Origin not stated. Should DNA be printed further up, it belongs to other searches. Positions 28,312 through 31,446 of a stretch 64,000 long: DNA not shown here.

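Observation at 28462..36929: Divergently transcribed pair of M1-type aminopeptidases flanked by a Ser/Thr kinase and TPR protein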

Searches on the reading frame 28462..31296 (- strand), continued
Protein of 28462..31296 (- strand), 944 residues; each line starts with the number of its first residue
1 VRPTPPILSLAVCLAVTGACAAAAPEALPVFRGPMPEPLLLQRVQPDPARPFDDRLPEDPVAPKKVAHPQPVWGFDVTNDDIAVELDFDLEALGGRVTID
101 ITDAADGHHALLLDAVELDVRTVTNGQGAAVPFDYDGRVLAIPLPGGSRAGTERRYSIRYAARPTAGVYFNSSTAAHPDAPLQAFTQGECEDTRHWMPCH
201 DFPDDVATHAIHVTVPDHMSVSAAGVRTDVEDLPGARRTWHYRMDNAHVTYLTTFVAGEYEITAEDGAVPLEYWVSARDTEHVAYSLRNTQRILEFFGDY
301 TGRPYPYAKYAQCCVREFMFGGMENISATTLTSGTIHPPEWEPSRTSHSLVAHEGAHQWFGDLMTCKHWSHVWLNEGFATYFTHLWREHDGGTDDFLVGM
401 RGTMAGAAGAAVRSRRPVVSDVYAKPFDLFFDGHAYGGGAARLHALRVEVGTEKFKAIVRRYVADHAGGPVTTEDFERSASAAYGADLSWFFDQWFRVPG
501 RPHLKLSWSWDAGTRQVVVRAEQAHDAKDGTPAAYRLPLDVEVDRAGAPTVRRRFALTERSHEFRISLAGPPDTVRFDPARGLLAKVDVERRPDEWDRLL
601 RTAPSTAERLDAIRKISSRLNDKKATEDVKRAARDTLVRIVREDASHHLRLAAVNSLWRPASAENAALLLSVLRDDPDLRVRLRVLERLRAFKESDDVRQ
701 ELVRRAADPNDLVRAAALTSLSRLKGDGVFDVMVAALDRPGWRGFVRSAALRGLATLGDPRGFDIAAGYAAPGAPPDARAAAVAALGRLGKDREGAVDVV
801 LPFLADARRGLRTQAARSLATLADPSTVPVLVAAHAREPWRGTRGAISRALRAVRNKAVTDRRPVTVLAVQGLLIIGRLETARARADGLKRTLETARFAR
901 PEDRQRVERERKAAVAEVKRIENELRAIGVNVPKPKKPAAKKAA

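Call 82: predict_structure(alignment_id=A5)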
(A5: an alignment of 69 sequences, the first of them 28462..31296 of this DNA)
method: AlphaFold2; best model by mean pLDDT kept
length: 944 residues; sequences in the alignment: 69
mean_pLDDT: 93.1   pTM: 0.91
mean pLDDT of the five models: 93.1, 92.0, 91.7, 91.3, 91.1
residues with pLDDT >= 90: 821; 70-90: 78; 50-70: 23; < 50: 22
segments of 3 or more residues with pLDDT < 50: 1-5, 18-34
pLDDT, mean of each block of 10 residues (from residue 1): 47 52 37 49 84 87 91 93 97 97 96 96 98 97 95 98 93 88 92 95 95 98 96 98 95 95 96 96 97 98 95 88 76 90 95 95 96 98 98 97 93 92 94 94 98 98 97 98 98 96 97 98 96 97 96 98 98 97 95 95 96 97 96 97 97 94 97 98 98 97 97 98 96 94 94 98 98 92 98 96 93 97 96 92 94 97 96 97 97 95 97 98 96 92 70
secondary structure, 60 per line:
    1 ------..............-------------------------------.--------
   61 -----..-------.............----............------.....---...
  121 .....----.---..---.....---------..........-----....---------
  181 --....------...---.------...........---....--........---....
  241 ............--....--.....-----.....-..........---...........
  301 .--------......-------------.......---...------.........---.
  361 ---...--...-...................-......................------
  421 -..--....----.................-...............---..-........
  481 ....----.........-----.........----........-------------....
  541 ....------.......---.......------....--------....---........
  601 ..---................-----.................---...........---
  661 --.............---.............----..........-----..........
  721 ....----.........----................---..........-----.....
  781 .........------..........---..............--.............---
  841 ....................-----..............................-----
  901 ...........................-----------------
elements in order (helices of 4 or more, strands of 3 or more residues): H7-20 E75-87 E92-103 E110-114 E118-125 E139-143 E153-162 E168-171 E183-186 E206-216 E220-223 E226-233 E237-249 E255-258 E261-265 E271-275 H277-286 H290-301 E310-315 E329-331 H332-335 H348-356 E364-366 H373-391 H393-414 H426-429 H434-450 H452-466 H473-484 H489-497 E503-511 E516-523 E537-544 E551-557 E561-567 E574-577 E586-589 H593-602 H606-621 H627-643 H647-657 H663-675 H679-691 H696-705 H711-724 H729-737 H742-757 H761-770 H776-789 H796-805 H809-822 H825-837 H841-860 H867-895 H901-927

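Call 84: fold_search(model_id=the predicted structure, library=pdb)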
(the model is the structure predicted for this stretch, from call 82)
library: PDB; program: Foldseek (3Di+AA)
matches with E <= 10: 1323; with E <= 0.001: 276
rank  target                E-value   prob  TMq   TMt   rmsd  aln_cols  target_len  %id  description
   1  9gk6                  1.2e-35  1.00  0.61  0.67  12.2       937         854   18  ERAP1 in complex with 1-[2-(6-chloro-3-oxo-3,4-dihydro-2H-1,4-benzothiazin-4-yl)acetamido]cyclohexane-1-carboxylic acid (released 2025-01-22)
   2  5mj6_B                1.7e-35  1.00  0.63  0.68   7.7       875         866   17  Ligand-induced conformational change of Insulin-regulated aminopeptidase: insights on catalytic mechanism and active s (released 2017-04-05)
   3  8cgp_A                1.7e-35  1.00  0.63  0.68   7.8       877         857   18  Insulin regulated aminopeptidase (IRAP) in complex with an allosteric aryl sulfonamide inhibitor (released 2024-01-31)
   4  8cgp_B                1.8e-35  1.00  0.63  0.69   7.8       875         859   18  Insulin regulated aminopeptidase (IRAP) in complex with an allosteric aryl sulfonamide inhibitor (released 2024-01-31)
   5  2yd0_A                1.9e-35  1.00  0.62  0.67  11.9       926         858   18  Crystal structure of the soluble domain of human endoplasmic reticulum aminopeptidase 1 ERAP1 (released 2011-04-13)
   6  6q4r_A                2.3e-35  1.00  0.62  0.68  11.8       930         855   18  High-resolution crystal structure of ERAP1 with bound phosphinic transition-state analogue inhibitor (released 2019-04-10)
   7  6t6r                  2.9e-35  1.00  0.63  0.69   9.2       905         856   18  Human endoplasmic reticulum aminopeptidase 1 (ERAP1) in complex with (4aR,5S,6R,8S,8aR)-5-(2-(Furan-3-yl)ethyl)-8-hydrox (released 2020-03-18)
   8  5dll                  4.0e-35  1.00  0.65  0.71   6.7       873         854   17  Aminopeptidase N (pepN) from Francisella tularensis subsp. tularensis SCHU S4 (released 2015-09-16)
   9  5mj6_A                4.1e-35  1.00  0.63  0.68   9.0       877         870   17  Ligand-induced conformational change of Insulin-regulated aminopeptidase: insights on catalytic mechanism and active s (released 2017-04-05)
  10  3qnf_C                4.1e-35  1.00  0.59  0.69  10.1       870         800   18  Crystal structure of the open state of human endoplasmic reticulum aminopeptidase 1 ERAP1 (released 2011-02-23)
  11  6ydx_B                5.7e-35  1.00  0.63  0.69   7.7       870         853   18  Insulin-regulated aminopeptidase complexed with a macrocyclic peptidic inhibitor (released 2020-07-22)
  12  6m8p_A                6.2e-35  1.00  0.63  0.69   8.8       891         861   18  Human ERAP1 bound to phosphinic pseudotripeptide inhibitor DG013 (released 2019-12-18)
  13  6rqx_A                6.7e-35  1.00  0.63  0.69   8.7       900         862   17  High-resolution crystal structure of ERAP1 in complex with 10mer phosphinic peptide (released 2019-12-18)
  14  7z28_A                6.7e-35  1.00  0.62  0.67  12.1       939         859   18  High-resolution crystal structure of ERAP1 with bound bestatin analogue inhibitor (released 2022-07-27)
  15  9gke                  7.5e-35  1.00  0.62  0.67  12.1       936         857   18  ERAP1 in complex with 1-[2-(2-oxo-5-phenyl-2,3-dihydro-1,3-benzothiazol-3-yl)acetamido]cyclohexane-1-carboxylic acid (released 2025-01-22)
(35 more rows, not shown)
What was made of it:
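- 28462..31296 (-): M1 (PepN/ERAP1-type) zinc aminopeptidase, predicted lipoprotein. It has four domains plus a C-terminal helical hairpin and a Pro/Lys-rich tail. The AF2 model has pLDDT 93 and aligns full-length to PepN, ERAP1 and IRAP (TM 0.6-0.7; calls 82, 84).
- On MEROPS M1 / Pfam PF01433 (M1-HEAT gene): Foldseek aligns 870-940 columns to ERAP1, IRAP and PepN (calls 82, 84).
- Closest known: Aminopeptidase N / ERAP1 / IRAP / tricorn-interacting factor F3. Same: The four-domain fold, including the alpha-solenoid domain IV, aligns full-length (TM 0.6-0.73; calls 82, 84).
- The M1 model aligns over its whole length with PepN, ERAP1 and IRAP, so the HEAT region corresponds to domain IV (calls 82, 84).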
